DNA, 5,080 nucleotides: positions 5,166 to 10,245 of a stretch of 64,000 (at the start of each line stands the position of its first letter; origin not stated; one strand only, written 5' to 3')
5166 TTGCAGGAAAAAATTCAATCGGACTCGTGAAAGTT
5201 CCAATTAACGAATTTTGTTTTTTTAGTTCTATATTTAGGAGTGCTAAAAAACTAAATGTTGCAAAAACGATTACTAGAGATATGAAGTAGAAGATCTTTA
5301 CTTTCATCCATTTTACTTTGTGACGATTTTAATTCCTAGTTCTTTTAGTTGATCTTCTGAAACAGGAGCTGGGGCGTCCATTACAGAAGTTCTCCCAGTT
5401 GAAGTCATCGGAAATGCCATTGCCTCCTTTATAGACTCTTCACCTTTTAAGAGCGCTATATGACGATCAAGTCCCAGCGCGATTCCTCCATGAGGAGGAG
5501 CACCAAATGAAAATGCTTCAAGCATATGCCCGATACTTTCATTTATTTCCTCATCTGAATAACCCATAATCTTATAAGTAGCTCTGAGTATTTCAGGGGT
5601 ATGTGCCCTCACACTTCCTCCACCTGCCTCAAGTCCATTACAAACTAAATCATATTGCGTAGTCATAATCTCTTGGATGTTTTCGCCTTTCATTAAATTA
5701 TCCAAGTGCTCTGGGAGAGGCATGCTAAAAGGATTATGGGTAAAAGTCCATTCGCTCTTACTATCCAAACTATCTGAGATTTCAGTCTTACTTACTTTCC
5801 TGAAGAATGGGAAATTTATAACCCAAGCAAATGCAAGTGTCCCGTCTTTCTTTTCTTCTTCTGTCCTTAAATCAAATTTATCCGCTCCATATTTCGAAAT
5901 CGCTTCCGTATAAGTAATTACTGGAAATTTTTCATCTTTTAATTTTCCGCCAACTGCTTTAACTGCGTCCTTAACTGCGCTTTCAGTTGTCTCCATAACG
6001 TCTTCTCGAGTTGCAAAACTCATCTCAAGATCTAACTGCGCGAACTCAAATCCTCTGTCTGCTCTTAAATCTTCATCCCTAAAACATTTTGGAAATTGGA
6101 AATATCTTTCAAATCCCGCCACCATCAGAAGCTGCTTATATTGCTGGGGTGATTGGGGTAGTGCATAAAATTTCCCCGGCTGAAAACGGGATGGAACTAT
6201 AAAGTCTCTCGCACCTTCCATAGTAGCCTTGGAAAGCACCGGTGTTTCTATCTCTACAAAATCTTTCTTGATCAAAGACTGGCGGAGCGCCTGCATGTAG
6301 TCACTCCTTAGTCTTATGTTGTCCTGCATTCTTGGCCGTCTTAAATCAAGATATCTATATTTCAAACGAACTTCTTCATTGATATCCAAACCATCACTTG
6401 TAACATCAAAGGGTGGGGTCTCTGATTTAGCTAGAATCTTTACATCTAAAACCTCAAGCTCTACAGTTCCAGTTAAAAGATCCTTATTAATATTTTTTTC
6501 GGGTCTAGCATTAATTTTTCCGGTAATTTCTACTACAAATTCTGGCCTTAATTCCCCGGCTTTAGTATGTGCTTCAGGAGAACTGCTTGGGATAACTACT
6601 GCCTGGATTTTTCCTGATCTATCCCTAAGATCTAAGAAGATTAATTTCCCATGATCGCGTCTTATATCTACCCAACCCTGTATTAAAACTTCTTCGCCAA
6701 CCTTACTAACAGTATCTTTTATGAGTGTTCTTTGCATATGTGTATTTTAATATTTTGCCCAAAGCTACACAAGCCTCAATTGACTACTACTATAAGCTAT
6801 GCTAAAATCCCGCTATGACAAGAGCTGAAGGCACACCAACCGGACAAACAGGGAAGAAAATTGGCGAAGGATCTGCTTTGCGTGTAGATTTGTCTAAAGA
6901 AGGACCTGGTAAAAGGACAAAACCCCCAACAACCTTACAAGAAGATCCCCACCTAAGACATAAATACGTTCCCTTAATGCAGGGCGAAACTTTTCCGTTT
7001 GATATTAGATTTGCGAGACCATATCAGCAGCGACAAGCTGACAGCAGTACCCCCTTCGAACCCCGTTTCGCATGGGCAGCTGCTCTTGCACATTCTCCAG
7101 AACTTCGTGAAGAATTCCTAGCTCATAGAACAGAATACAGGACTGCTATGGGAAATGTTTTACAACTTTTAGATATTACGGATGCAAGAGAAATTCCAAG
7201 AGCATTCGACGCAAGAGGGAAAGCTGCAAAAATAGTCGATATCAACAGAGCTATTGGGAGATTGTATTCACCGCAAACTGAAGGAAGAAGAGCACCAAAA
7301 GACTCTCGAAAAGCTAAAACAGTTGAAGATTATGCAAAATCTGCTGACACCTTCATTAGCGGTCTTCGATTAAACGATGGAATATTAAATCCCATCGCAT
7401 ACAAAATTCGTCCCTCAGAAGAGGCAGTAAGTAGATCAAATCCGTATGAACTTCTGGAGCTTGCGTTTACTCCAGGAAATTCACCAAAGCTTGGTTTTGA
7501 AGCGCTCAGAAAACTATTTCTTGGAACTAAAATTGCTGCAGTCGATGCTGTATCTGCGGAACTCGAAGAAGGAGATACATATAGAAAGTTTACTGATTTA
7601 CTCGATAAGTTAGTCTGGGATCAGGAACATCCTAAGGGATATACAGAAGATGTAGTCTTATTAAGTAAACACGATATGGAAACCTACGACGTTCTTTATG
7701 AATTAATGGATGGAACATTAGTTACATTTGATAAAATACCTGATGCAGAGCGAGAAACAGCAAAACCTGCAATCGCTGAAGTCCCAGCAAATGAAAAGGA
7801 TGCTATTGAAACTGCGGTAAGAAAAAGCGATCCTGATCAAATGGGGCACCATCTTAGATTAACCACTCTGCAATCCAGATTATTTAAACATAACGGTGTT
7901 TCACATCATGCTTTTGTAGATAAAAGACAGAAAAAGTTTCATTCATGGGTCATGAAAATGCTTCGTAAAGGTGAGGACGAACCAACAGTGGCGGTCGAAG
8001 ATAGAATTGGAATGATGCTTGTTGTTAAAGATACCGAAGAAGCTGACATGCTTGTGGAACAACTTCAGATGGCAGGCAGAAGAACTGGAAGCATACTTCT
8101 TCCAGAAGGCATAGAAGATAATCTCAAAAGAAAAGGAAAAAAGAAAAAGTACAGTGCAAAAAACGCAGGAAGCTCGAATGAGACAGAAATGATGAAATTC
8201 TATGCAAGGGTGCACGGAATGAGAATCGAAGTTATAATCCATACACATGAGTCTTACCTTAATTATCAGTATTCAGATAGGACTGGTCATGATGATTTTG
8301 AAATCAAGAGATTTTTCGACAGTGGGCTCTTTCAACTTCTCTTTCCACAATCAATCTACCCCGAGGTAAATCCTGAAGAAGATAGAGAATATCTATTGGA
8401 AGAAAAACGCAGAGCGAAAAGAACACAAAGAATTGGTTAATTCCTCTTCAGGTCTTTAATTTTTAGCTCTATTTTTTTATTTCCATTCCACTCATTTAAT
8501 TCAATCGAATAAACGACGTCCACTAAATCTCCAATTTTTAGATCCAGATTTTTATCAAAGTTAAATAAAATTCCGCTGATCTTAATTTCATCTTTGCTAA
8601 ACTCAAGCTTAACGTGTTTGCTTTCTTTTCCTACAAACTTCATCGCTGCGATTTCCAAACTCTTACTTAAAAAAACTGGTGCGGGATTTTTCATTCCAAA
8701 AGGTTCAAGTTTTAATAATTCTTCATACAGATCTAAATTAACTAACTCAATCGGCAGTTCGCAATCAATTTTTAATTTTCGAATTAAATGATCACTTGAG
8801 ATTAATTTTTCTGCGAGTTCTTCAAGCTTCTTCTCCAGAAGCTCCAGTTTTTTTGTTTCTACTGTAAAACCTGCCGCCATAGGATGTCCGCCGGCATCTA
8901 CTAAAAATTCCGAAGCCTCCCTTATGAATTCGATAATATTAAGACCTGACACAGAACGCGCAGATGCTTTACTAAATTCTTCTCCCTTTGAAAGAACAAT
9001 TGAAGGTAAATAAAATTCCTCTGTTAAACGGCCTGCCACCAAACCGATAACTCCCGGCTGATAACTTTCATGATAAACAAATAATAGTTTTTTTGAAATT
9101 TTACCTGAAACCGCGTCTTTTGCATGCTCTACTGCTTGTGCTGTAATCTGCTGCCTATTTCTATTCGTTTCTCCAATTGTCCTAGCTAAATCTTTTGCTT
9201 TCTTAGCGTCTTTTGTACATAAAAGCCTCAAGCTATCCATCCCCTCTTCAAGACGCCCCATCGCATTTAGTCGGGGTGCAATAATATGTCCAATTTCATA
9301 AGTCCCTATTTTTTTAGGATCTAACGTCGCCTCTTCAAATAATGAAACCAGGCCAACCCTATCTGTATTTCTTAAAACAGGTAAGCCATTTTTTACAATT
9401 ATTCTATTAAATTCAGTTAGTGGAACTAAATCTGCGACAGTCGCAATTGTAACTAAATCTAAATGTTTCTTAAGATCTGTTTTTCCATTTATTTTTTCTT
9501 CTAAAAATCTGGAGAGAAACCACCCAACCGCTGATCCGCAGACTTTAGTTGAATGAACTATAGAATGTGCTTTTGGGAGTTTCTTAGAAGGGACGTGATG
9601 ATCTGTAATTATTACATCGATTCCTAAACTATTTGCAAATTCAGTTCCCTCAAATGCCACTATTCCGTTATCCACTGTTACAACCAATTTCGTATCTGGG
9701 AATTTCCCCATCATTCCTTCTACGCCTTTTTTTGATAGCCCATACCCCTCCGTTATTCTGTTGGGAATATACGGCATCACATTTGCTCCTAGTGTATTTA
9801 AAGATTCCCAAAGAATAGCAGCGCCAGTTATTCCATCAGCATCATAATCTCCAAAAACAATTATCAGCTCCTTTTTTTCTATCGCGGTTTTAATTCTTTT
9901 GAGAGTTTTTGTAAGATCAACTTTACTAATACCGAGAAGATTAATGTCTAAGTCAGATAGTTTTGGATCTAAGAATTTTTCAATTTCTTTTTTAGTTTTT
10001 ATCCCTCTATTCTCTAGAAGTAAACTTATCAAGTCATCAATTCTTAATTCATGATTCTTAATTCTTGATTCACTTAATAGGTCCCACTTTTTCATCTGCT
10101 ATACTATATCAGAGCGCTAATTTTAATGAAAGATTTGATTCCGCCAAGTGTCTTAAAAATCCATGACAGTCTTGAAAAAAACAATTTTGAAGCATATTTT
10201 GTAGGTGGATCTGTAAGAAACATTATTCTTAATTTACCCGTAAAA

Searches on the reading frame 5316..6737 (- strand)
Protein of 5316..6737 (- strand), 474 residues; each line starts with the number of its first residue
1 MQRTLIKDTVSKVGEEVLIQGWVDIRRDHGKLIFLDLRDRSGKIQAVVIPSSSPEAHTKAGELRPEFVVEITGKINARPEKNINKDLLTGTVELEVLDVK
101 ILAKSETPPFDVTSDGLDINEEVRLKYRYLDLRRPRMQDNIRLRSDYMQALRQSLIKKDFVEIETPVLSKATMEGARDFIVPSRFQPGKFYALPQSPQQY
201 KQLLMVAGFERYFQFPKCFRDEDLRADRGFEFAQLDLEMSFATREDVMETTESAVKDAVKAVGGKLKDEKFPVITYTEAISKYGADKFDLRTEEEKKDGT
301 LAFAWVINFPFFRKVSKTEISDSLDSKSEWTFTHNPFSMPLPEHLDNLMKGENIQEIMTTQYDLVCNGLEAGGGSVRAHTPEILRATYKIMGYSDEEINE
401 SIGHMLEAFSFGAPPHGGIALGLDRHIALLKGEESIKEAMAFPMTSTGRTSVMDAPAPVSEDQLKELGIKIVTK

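Call 33: search_protein_families(library=pfam, proteins=[window:5316-6737:-], max_evalue=0.001)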
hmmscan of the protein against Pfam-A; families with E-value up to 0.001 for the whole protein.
window:5316-6737:- (474 aa): 2 families
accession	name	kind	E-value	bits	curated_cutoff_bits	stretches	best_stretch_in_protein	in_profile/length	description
PF00152.25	tRNA-synt_2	-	8.1e-107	357.3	25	1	120-445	1-307/308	tRNA synthetases class II (D, K and N)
PF01336.31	tRNA_anti-codon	-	5e-15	55.6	27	1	17-102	1-75/75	OB-fold nucleic acid binding domain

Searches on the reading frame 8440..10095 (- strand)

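Call 33: search_protein_families(library=pfam, proteins=[window:8440-10095:-], max_evalue=0.001)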
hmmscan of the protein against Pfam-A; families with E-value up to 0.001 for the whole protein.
window:8440-10095:- (552 aa): 3 families
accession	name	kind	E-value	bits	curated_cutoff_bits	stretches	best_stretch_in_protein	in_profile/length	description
PF17768.7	RecJ_OB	-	1.9e-32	111.9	27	1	443-548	1-107/107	RecJ OB domain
PF01368.27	DHH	-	4.7e-21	75.8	28.1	1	78-219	2-125/125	DHH family, N-terminal domain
PF02272.25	DHHA1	-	7.9e-13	49.2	25.9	1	336-429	3-101/102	DHHA1 domain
